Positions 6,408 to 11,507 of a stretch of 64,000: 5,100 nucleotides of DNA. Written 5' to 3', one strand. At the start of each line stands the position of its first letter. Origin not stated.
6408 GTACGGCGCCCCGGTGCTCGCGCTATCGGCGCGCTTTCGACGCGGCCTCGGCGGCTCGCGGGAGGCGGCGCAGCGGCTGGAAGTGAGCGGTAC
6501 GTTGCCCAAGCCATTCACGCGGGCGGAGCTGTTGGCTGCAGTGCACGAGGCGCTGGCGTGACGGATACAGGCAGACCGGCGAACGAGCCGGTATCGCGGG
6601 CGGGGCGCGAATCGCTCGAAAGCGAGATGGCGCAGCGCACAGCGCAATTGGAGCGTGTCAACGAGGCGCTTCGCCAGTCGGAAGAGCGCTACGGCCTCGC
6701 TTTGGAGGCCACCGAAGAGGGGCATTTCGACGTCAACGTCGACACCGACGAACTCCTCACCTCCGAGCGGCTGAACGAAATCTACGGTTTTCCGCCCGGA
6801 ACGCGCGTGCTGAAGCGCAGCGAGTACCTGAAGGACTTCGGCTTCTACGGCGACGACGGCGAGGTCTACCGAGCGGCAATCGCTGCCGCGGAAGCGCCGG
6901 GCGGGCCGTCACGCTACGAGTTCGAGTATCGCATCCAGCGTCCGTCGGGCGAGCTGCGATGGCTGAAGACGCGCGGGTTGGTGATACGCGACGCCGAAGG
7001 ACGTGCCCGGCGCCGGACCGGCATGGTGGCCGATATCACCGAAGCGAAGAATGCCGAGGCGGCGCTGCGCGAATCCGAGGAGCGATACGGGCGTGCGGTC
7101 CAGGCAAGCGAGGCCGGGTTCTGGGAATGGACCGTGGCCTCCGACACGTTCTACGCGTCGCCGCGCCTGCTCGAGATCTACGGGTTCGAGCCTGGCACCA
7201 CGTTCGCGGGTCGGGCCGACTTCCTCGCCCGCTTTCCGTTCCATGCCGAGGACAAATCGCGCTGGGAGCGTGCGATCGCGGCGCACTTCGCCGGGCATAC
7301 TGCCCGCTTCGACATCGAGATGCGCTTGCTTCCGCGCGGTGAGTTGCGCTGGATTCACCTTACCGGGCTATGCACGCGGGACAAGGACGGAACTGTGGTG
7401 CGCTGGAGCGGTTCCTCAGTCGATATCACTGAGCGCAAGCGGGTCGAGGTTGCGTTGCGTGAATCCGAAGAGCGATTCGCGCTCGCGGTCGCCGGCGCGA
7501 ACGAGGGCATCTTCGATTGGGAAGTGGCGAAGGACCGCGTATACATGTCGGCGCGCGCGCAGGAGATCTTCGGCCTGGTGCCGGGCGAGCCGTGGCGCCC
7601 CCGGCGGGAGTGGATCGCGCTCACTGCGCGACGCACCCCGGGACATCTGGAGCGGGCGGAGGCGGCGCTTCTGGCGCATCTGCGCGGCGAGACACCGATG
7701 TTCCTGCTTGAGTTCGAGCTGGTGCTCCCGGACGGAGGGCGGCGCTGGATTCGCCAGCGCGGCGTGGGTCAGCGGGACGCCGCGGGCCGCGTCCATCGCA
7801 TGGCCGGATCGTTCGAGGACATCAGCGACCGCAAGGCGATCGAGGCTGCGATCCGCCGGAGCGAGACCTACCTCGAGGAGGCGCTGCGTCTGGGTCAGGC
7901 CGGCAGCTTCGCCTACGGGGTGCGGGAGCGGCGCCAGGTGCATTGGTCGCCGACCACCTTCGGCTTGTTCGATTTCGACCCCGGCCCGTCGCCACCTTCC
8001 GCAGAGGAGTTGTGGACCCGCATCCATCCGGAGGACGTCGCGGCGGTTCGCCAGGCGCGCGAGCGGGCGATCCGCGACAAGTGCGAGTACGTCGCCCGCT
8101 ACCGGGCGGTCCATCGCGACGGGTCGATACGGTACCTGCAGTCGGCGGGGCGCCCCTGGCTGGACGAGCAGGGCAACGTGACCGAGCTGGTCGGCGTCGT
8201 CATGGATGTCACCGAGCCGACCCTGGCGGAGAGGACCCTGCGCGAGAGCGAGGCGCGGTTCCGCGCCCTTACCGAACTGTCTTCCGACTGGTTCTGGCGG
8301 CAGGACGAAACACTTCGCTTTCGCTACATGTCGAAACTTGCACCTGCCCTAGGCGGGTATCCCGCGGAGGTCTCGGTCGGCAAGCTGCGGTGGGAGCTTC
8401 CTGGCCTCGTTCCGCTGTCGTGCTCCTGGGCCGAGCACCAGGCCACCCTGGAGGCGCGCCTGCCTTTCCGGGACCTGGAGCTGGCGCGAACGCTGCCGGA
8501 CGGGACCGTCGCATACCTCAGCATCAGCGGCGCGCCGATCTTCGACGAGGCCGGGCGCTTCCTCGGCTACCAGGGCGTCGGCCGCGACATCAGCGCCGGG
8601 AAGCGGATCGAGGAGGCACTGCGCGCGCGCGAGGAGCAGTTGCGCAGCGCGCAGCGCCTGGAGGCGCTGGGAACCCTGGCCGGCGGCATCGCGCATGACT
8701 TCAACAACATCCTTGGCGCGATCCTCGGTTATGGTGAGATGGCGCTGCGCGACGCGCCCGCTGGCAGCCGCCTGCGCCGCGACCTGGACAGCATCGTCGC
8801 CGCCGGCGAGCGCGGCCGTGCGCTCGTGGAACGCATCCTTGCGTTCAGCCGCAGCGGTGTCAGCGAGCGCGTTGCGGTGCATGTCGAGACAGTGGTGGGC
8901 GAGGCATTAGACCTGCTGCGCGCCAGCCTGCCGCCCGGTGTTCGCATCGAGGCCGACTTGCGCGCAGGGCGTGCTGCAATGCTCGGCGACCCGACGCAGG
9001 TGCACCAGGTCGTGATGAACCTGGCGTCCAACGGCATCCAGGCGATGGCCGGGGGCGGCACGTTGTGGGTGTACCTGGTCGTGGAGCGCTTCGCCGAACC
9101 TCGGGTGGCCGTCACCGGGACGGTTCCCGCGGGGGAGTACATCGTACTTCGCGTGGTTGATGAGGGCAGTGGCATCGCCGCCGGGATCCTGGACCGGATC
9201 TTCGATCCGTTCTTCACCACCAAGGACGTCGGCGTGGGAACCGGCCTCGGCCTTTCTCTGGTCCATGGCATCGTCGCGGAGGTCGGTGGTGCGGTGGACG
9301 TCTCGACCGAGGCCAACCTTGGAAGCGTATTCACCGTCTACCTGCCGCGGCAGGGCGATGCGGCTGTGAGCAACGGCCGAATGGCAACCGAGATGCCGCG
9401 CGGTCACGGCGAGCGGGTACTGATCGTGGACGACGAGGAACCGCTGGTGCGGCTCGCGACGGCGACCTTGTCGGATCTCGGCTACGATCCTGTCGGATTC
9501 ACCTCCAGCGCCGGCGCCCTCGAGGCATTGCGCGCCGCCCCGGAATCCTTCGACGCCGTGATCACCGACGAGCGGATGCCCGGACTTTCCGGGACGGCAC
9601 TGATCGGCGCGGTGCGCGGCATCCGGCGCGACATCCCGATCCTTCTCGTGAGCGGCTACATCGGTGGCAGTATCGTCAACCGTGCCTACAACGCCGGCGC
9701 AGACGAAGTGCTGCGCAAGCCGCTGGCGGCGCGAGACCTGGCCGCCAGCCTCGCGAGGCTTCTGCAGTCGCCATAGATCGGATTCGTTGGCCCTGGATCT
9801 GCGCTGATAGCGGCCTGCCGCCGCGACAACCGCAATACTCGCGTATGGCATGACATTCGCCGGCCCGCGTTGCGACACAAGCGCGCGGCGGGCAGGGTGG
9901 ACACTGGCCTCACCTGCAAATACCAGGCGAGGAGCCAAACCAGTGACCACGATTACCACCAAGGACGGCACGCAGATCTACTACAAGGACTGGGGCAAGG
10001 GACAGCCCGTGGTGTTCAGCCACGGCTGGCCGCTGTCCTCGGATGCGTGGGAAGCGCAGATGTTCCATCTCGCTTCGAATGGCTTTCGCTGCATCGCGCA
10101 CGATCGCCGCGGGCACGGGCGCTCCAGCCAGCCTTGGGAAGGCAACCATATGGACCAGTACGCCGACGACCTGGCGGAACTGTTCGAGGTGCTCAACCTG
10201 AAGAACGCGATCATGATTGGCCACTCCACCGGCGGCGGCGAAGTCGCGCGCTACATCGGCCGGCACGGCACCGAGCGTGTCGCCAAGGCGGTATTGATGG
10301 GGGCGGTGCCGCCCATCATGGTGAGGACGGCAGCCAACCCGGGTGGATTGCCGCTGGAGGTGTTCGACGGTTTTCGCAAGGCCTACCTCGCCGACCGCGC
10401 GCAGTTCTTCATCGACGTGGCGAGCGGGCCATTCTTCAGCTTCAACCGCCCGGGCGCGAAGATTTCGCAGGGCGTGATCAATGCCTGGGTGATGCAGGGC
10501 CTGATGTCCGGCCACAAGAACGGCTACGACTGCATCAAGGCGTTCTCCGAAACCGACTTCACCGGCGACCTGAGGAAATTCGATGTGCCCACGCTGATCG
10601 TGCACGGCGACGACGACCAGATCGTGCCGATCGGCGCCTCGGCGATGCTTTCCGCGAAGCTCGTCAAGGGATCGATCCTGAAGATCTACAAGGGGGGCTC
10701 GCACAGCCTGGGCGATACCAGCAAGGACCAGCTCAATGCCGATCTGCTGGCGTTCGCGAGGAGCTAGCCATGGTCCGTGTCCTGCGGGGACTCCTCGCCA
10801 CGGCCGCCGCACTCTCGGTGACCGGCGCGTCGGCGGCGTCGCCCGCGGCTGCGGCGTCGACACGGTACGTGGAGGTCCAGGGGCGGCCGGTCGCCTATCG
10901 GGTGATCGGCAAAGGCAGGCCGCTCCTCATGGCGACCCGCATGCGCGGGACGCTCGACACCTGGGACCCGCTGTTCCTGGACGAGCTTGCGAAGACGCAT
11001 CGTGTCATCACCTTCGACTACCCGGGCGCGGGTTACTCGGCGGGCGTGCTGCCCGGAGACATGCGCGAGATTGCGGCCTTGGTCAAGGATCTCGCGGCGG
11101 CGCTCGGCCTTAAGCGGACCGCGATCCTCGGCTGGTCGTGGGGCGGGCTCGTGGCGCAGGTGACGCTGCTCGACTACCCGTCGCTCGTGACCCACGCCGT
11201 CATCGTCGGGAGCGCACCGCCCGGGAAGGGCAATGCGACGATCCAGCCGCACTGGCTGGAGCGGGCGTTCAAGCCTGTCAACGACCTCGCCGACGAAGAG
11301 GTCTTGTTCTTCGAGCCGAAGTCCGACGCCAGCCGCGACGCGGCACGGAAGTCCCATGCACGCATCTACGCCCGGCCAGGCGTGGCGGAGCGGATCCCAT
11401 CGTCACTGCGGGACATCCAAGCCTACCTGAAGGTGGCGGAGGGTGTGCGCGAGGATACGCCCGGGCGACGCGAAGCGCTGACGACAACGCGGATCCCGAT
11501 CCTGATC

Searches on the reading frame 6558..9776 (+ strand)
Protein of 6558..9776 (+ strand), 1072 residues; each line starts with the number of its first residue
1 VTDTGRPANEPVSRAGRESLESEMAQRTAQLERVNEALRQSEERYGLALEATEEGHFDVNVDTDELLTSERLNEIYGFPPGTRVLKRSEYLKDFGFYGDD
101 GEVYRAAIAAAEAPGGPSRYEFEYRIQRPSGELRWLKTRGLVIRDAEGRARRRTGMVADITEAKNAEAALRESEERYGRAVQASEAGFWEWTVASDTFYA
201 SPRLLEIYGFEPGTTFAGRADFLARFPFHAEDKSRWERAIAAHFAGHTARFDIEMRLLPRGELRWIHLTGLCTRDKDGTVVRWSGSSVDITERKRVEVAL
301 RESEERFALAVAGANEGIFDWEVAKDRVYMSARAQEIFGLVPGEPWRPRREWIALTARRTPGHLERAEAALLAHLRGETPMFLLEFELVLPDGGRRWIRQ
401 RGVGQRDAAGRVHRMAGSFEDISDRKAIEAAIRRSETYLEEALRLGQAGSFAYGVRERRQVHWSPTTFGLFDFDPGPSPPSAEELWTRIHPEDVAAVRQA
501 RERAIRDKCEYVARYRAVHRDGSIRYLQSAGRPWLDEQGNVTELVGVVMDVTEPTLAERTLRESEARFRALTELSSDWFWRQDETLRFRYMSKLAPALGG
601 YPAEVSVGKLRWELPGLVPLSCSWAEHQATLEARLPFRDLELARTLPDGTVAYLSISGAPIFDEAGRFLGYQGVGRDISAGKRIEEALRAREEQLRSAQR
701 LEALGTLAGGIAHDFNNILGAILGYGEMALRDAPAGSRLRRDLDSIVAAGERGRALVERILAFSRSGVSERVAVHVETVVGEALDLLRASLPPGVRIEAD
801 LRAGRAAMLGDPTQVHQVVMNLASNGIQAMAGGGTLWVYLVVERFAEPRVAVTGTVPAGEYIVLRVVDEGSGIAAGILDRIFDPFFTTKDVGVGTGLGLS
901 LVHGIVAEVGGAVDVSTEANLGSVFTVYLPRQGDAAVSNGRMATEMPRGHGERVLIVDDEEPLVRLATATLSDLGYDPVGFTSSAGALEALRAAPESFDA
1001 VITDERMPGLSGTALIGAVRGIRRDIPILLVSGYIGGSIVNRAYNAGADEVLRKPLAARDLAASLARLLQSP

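Call 12: search_protein_families(library=ncbifam, proteins=[window:6558-9776:+])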
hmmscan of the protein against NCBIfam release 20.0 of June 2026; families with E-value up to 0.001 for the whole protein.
window:6558-9776:+ (1072 aa): 105 families (the best 25 are shown)
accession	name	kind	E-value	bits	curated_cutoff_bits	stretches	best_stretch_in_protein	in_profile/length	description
NF010411.0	PRK13837.1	equivalog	6.5e-111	371.8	647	1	683-1071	429-814/828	two-component system VirA-like sensor kinase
NF052573.1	HisKinEspAMyxo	equivalog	1.1e-77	261.8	1400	4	436-1019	129-698/755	serine histidine kinase EspA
NF010076.0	PRK13557.1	subfamily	1e-74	251.9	631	1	658-1072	124-536/540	histidine kinase famiy protein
NF041777.1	sens_FixL_Rhizob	equivalog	2.8e-69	234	850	5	699-931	257-481/485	sensor protein FixL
NF046020.1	HisKinCckABruc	equivalog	5.6e-67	226.3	1000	1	689-1069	465-867/868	cell cycle histidine kinase CckA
NF046026.1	HisKinCckACaul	equivalog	5.5e-65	219.7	1000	1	691-1066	289-673/678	cell cycle histidine kinase CckA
NF053781.1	cdiGMPphdstlr2612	equivalog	2.4e-56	191.1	1600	3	26-342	439-752/1268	Tlr1612 family c-di-GMP phosphodiesterase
NF007298.0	PRK09776.1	equivalog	2.4e-53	181.4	1135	4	157-309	411-559/1111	diguanylate cyclase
NF052574.1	HisKinEspCMyxo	equivalog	2.8e-47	161.4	1200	1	630-1066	351-780/785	serine histidine kinase EspC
TIGR00229.1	sensory_box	domain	3.5e-47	159.6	22.9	4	562-688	1-126/126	PAS domain S-box protein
NF008468.0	PRK11360.1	equivalog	6.7e-46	156.8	646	1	629-933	329-610/616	two-component system sensor histidine kinase AtoS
TIGR02956.1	TMAO_torS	equivalog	3.1e-34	118.3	676.5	1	713-1071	473-822/967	TMAO reductase system sensor histidine kinase/response regulator TorS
NF007688.0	PRK10364.1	equivalog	8.3e-34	117.1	479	1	683-932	219-452/460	two-component system sensor histidine kinase ZraS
NF041880.1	EPS_EpsF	equivalog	9.6e-30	103.5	900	3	638-930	218-492/492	response regulator EpsF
NF047466.1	hybrid_RR_LvrB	exception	3.2e-28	98.9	500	1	685-931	133-376/377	hybrid histidine kinase/response regulator LvrB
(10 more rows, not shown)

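Call 13: search_protein_families(library=pfam, proteins=[window:6558-9776:+])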
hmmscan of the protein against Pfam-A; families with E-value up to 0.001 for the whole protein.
window:6558-9776:+ (1072 aa): 7 families
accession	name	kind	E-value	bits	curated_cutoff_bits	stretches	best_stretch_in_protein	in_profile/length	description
PF08447.18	PAS_3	-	1.6e-52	176.2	25.6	4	461-548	2-89/89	PAS fold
PF08448.16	PAS_4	-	1.8e-22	80.1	23.1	2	199-295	19-110/110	PAS fold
PF02518.31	HATPase_c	-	1.3e-20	74.4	26.4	1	810-932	1-110/111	Histidine kinase-, DNA gyrase B-, and HSP90-like ATPase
PF00989.32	PAS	-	2.1e-17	63.6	22.6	0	458-551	21-113/113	PAS fold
PF00072.30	Response_reg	-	1.7e-16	60.8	30.2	1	954-1065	1-110/111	Response regulator receiver domain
PF13426.13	PAS_9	-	1.8e-15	57.5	27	0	198-292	14-103/103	PAS domain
PF00512.31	HisKA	-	3.5e-10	40.2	26.9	1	704-766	2-63/66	His Kinase A (phospho-acceptor) domain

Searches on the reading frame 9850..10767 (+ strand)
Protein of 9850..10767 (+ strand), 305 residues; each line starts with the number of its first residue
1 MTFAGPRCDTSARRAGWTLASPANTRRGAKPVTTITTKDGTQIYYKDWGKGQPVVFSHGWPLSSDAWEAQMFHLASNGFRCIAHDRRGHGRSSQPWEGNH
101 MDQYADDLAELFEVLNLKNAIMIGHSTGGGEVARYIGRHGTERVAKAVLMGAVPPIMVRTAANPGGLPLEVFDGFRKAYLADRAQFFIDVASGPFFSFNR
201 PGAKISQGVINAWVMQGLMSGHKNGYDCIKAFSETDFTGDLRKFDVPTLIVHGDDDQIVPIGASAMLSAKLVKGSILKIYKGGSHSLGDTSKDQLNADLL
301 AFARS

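Call 45: search_protein_families(library=pfam, proteins=[window:9850-10767:+])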
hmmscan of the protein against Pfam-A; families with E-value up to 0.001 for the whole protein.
window:9850-10767:+ (305 aa): 5 families
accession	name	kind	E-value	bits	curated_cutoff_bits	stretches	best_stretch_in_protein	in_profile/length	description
PF00561.26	Abhydrolase_1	-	6.3e-35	121.4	25.8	1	53-287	2-240/245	alpha/beta hydrolase fold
PF12146.15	Hydrolase_4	-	8.9e-24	84.5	27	2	54-153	7-110/239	Serine aminopeptidase, S33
PF12697.13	Abhydrolase_6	-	4.8e-19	70.3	26.3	1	54-289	1-208/217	Alpha/beta hydrolase family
PF00326.27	Peptidase_S9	-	2.8e-08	34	22.6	1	203-303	106-206/213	Prolyl oligopeptidase family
PF20434.5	BD-FAE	-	0.00014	21.9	26.8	1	242-271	186-215/215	BD-FAE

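Call 66: find_homologous_proteins(query=window:9850-10767:+, max_evalue=1e-40)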
Query window:9850-10767:+ (305 aa): 8000 proteins with E <= 1e-40 among 8000 candidates; the best 120 are listed.
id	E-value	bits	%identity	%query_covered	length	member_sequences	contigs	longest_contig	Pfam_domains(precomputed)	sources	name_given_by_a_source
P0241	1.3e-184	631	100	90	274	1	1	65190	PF00326.28,PF12697.14,PF00561.27,PF12146.16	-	-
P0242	2.7e-170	584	90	90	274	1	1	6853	PF00326.28,PF12697.14,PF00561.27,PF12146.16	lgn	-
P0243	2.9e-168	577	87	91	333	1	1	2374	PF00326.28,PF12697.14,PF00561.27,PF12146.16,PF20434.6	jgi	jgi:non-heme chloroperoxidase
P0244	6.3e-168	576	87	91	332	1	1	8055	PF00326.28,PF12697.14,PF00561.27,PF12146.16,PF20434.6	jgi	-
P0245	1.8e-167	574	87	91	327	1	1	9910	PF00326.28,PF12697.14,PF00561.27,PF12146.16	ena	-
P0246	9.8e-167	572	83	97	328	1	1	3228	PF00326.28,PF12697.14,PF00561.27,PF12146.16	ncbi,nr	ncbi:MAG TPA: alpha/beta hydrolase [Burkholderiales bacterium]|nr:alpha/beta hydrolase [Burkholderia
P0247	2.1e-166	571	88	90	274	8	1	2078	PF00326.28,PF12697.14,PF00561.27,PF12146.16,PF20434.6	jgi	jgi:non-heme chloroperoxidase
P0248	1.4e-165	568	84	95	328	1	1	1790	PF00326.28,PF12697.14,PF00561.27,PF12146.16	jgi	-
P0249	1.9e-165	568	84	93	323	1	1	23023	PF00326.28,PF12697.14,PF00561.27,PF12146.16,PF20434.6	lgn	-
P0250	7.5e-165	566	83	93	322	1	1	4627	PF00326.28,PF12697.14,PF00561.27,PF12146.16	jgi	jgi:non-heme chloroperoxidase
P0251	1.0e-164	565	83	97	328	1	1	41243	PF00326.28,PF12697.14,PF00561.27,PF12146.16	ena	-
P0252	2.8e-164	564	83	97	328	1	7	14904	PF00326.28,PF12697.14,PF00561.27,PF12146.16,PF20434.6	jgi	jgi:non-heme chloroperoxidase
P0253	1.1e-163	562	87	89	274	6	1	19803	PF00326.28,PF12697.14,PF00561.27,PF12146.16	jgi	jgi:non-heme chloroperoxidase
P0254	1.3e-163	562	87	90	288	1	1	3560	PF00326.28,PF12697.14,PF00561.27,PF12146.16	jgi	jgi:non-heme chloroperoxidase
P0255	1.4e-163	562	86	91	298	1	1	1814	PF00326.28,PF12697.14,PF00561.27,PF12146.16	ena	-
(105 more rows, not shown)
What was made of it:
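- Tried and rejected: That gene is a widely shared chloroperoxidase-like family with 80-87% hits across phyla (call 66).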

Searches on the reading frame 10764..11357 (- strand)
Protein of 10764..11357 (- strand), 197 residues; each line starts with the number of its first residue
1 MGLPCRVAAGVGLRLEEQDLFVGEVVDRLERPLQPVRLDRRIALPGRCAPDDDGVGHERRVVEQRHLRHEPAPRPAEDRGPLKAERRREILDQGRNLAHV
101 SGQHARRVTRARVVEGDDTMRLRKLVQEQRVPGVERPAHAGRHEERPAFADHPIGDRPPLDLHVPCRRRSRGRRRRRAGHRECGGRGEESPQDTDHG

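Call 71: search_protein_families(library=pfam, proteins=[window:10764-11357:-])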
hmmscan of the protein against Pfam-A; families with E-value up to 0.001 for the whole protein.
window:10764-11357:- (197 aa): 0 families
